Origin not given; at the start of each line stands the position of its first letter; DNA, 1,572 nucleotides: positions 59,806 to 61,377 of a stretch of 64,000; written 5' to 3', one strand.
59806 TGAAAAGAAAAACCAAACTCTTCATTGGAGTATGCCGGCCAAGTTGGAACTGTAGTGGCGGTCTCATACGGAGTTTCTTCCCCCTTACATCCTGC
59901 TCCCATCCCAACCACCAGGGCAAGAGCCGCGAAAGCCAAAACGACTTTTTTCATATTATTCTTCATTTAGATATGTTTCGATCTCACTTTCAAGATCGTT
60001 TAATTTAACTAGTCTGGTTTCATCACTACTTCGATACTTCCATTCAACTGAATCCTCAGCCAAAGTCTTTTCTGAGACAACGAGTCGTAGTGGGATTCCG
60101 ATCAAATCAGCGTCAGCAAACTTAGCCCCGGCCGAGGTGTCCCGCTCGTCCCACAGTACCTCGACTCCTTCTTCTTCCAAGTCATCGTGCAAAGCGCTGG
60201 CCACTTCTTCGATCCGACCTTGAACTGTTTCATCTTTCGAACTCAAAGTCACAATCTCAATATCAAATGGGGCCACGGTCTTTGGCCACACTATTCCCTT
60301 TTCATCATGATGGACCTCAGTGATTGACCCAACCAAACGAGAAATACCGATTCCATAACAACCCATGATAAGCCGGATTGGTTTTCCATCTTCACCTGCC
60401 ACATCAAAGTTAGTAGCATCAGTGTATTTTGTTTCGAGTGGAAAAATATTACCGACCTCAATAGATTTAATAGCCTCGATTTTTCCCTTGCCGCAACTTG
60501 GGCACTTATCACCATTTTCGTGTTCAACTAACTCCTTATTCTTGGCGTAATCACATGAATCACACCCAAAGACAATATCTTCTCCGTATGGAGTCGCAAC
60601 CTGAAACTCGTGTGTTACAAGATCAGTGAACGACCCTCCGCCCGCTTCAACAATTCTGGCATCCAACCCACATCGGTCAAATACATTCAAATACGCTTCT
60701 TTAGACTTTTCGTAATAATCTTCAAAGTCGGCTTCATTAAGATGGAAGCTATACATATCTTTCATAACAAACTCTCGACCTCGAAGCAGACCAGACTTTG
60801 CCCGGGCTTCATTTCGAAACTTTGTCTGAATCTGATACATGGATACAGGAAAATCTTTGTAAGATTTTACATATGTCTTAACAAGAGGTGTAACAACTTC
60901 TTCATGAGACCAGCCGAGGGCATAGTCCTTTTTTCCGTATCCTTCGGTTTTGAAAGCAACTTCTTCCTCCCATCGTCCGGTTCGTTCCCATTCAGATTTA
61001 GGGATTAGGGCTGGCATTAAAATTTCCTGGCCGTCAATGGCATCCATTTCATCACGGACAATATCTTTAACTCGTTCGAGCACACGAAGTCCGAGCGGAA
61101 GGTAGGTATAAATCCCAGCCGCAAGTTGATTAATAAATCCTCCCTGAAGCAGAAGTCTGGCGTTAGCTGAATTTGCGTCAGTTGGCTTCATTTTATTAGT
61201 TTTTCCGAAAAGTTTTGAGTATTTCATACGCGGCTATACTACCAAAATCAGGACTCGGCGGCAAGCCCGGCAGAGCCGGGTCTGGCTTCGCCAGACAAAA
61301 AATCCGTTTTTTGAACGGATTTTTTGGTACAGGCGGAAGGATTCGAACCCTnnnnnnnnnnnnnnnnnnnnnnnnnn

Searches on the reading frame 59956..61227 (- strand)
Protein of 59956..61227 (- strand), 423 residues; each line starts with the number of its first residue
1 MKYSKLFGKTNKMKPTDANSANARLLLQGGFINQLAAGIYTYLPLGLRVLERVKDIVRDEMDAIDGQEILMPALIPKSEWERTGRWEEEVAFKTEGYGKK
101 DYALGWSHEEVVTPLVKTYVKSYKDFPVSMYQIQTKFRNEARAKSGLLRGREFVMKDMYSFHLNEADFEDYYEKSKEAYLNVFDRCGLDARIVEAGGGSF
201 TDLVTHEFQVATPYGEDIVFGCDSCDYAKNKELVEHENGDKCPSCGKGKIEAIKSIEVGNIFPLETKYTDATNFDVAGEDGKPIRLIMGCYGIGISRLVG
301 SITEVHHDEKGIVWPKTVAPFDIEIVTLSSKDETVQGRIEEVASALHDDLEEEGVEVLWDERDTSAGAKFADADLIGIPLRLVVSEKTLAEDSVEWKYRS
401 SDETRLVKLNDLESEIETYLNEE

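Call 63: search_protein_families(library=ncbifam, proteins=[window:59956-61227:-], max_evalue=1e-10)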
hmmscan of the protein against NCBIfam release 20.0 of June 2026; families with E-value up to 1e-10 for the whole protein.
window:59956-61227:- (423 aa): 8 families
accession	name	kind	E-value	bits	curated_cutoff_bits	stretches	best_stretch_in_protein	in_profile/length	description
NF006625.0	PRK09194.1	equivalog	2.9e-150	501.8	558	2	1-235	1-237/559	proline--tRNA ligase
TIGR00409.1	proS_fam_II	equivalog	1.1e-137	460.3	306.7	2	1-237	1-239/568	proline--tRNA ligase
NF008979.1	PRK12325.1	exception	2.4e-118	395.7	550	2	1-225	1-227/437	proline--tRNA ligase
TIGR00408.1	proS_fam_I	equivalog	4e-42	144.7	437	2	254-422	217-383/475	proline--tRNA ligase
TIGR00418.1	thrS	equivalog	4.7e-21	75.3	383.65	1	33-174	187-330/565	threonine--tRNA ligase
NF003211.1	PRK04173.1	equivalog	1.8e-16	60.1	312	0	314-415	358-453/454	glycine--tRNA ligase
TIGR00389.1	glyS_dimeric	equivalog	8.6e-14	51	243.3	0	312-418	463-563/565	glycine--tRNA ligase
NF003068.0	PRK03991.1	equivalog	8.4e-13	47.5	484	1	117-419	298-591/613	threonine--tRNA ligase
